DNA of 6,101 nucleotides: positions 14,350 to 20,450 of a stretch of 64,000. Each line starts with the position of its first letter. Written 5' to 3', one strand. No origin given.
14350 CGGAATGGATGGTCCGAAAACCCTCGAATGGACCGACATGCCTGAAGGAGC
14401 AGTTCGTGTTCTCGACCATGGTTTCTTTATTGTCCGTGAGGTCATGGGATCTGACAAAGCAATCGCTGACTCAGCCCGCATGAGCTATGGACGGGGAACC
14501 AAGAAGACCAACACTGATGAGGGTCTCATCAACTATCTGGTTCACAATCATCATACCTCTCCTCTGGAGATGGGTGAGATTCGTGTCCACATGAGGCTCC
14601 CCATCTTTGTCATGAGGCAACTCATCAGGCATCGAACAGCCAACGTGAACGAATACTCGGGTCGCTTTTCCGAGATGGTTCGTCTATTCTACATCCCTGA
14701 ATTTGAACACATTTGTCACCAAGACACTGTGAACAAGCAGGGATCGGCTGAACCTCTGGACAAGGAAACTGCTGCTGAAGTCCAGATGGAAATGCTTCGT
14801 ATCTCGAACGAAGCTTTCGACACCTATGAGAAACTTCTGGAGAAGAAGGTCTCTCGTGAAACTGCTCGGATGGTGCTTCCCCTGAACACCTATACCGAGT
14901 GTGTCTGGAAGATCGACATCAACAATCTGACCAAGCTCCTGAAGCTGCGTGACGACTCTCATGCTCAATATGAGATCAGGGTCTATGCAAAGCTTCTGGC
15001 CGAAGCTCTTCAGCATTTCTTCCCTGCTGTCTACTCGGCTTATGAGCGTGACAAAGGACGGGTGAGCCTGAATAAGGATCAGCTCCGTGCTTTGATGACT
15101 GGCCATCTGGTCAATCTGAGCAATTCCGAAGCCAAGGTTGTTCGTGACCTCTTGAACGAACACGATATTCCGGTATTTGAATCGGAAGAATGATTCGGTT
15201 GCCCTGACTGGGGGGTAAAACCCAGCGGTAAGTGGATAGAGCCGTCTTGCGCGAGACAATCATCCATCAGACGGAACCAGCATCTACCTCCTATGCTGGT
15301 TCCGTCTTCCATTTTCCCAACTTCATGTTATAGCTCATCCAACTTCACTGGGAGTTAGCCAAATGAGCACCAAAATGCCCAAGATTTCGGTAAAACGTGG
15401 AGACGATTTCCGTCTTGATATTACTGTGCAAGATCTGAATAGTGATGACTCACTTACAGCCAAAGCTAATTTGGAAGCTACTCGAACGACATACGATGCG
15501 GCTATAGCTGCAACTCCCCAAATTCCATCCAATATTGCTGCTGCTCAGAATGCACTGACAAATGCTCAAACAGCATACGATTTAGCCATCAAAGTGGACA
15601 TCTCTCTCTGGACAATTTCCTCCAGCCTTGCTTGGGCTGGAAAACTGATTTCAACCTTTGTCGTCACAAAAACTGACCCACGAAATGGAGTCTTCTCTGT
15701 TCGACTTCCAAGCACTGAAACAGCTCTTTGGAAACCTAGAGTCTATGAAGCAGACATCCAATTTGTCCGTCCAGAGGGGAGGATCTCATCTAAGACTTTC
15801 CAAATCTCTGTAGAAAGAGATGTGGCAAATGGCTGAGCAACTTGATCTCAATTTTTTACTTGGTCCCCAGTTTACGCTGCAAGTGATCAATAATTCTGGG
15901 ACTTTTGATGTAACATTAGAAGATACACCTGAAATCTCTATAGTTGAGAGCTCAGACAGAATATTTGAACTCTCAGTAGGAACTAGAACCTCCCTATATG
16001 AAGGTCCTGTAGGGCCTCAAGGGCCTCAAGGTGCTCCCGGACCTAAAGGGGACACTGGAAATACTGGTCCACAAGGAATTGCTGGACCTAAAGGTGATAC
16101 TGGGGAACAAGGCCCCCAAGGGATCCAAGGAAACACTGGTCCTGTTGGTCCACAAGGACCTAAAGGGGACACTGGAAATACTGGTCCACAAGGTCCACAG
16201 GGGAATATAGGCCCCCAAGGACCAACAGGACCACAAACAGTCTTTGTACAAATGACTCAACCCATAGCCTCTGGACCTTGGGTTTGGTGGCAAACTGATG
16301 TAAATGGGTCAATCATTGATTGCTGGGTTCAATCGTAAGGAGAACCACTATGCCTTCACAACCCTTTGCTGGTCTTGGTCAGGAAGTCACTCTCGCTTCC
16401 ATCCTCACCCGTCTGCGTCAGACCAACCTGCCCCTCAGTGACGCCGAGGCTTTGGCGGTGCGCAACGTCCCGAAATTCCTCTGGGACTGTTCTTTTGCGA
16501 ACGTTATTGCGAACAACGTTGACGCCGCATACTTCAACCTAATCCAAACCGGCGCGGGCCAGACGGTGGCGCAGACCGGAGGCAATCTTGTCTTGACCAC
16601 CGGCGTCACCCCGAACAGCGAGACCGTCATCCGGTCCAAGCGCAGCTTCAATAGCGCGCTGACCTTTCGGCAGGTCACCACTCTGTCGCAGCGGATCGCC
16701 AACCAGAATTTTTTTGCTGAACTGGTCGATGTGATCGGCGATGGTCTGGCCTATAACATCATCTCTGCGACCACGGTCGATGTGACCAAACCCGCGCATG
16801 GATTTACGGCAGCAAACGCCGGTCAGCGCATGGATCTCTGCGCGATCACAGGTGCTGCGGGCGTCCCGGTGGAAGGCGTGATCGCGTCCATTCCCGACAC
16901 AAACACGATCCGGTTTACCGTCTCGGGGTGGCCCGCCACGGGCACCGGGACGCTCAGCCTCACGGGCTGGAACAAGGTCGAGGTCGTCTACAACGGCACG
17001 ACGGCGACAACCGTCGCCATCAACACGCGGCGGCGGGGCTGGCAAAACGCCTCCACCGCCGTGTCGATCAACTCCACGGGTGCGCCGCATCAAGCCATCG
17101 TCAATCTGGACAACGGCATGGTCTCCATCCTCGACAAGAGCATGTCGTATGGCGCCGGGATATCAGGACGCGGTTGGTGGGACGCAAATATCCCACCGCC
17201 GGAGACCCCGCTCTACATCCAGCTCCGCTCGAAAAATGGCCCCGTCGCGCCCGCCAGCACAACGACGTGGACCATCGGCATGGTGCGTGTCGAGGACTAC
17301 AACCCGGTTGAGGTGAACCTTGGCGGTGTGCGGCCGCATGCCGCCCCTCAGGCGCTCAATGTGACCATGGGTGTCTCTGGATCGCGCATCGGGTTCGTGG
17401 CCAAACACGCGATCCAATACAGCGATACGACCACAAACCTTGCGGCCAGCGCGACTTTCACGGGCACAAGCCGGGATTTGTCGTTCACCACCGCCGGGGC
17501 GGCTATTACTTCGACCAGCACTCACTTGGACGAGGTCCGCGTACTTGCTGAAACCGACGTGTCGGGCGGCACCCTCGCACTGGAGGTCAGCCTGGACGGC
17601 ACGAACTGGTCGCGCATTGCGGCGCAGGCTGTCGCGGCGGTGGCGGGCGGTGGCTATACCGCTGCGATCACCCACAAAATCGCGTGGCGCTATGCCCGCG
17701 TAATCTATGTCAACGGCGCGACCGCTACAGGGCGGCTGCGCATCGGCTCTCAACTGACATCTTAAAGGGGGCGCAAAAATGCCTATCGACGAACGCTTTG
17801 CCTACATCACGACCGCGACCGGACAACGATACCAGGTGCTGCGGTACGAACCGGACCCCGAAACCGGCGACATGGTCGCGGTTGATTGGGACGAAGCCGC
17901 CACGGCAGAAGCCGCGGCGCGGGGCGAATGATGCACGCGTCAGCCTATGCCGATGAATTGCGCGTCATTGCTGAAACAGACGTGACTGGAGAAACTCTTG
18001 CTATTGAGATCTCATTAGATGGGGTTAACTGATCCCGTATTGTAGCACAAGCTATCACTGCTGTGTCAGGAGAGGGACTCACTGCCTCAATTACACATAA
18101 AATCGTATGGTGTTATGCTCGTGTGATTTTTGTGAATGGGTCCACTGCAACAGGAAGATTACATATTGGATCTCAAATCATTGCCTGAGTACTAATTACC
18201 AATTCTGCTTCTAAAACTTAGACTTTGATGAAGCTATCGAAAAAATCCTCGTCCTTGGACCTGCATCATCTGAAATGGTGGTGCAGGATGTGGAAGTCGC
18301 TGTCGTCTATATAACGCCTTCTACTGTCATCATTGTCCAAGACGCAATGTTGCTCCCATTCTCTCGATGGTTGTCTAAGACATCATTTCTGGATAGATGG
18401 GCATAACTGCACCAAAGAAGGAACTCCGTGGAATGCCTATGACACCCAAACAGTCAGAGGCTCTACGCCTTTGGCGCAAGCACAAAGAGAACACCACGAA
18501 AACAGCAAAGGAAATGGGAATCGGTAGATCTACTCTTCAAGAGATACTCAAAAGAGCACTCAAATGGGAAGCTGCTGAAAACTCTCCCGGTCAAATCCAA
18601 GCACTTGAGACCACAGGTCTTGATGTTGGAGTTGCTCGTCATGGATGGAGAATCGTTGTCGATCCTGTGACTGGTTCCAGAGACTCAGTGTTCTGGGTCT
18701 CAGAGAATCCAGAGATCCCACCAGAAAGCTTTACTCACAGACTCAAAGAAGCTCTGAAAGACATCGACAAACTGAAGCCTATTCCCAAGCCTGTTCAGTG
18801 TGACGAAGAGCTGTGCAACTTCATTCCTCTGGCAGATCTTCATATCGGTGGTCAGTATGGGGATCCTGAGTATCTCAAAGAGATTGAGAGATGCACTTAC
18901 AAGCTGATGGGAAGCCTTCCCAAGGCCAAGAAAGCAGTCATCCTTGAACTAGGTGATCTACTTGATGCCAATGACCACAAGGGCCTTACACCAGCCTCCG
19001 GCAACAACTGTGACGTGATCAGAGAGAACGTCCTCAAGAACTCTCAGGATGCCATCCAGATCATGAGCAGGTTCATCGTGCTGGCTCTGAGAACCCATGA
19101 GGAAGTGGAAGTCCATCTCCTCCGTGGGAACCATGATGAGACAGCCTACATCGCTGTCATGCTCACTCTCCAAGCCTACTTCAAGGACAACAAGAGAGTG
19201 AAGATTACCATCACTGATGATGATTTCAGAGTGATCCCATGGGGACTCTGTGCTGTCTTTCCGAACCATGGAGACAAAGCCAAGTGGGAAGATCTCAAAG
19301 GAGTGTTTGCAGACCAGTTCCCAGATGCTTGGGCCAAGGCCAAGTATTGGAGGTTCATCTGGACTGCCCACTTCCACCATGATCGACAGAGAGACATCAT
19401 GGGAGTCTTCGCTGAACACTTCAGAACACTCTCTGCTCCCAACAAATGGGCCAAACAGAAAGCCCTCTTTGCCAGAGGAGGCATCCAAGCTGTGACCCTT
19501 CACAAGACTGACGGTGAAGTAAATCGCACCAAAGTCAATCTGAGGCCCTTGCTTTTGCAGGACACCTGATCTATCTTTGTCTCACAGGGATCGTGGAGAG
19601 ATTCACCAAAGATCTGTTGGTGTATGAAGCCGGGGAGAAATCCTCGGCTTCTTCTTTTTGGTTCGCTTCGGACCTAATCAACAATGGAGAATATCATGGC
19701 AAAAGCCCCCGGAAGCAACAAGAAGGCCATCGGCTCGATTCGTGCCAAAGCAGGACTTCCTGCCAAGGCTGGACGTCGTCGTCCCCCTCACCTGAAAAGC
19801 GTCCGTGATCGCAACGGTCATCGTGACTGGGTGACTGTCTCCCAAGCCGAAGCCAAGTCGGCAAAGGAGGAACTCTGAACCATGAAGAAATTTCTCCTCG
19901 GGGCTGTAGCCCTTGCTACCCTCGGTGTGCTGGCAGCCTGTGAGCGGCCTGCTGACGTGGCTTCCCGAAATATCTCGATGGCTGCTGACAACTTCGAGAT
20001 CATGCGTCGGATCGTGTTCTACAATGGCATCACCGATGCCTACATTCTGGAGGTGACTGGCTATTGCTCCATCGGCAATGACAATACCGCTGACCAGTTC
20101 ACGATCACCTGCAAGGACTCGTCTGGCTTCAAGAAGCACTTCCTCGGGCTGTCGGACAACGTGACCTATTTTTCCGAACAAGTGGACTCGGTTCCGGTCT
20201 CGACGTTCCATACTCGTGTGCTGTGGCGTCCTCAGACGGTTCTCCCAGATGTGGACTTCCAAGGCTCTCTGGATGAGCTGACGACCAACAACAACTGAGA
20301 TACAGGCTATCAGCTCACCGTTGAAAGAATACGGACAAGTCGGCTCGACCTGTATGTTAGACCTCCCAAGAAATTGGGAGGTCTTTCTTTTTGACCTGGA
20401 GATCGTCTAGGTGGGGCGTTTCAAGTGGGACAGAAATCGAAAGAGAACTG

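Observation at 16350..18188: High-GC allele replacement in the putative receptor-binding gene, with the 3' stump of the displaced native allele left downstream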

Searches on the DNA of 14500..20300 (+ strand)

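Call 6: search_dna_similar(query=window:14500-20300:+, collection=phages, mode=near, max_rows=40)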
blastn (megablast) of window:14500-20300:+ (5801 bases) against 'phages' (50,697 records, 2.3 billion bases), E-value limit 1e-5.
No match.

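Call 57: search_rna_families(source=window, start=15000, end=19000, threshold=evalue, max_evalue=0.1)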
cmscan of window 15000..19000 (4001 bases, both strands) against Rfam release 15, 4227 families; matches with E-value up to 0.1: 0.
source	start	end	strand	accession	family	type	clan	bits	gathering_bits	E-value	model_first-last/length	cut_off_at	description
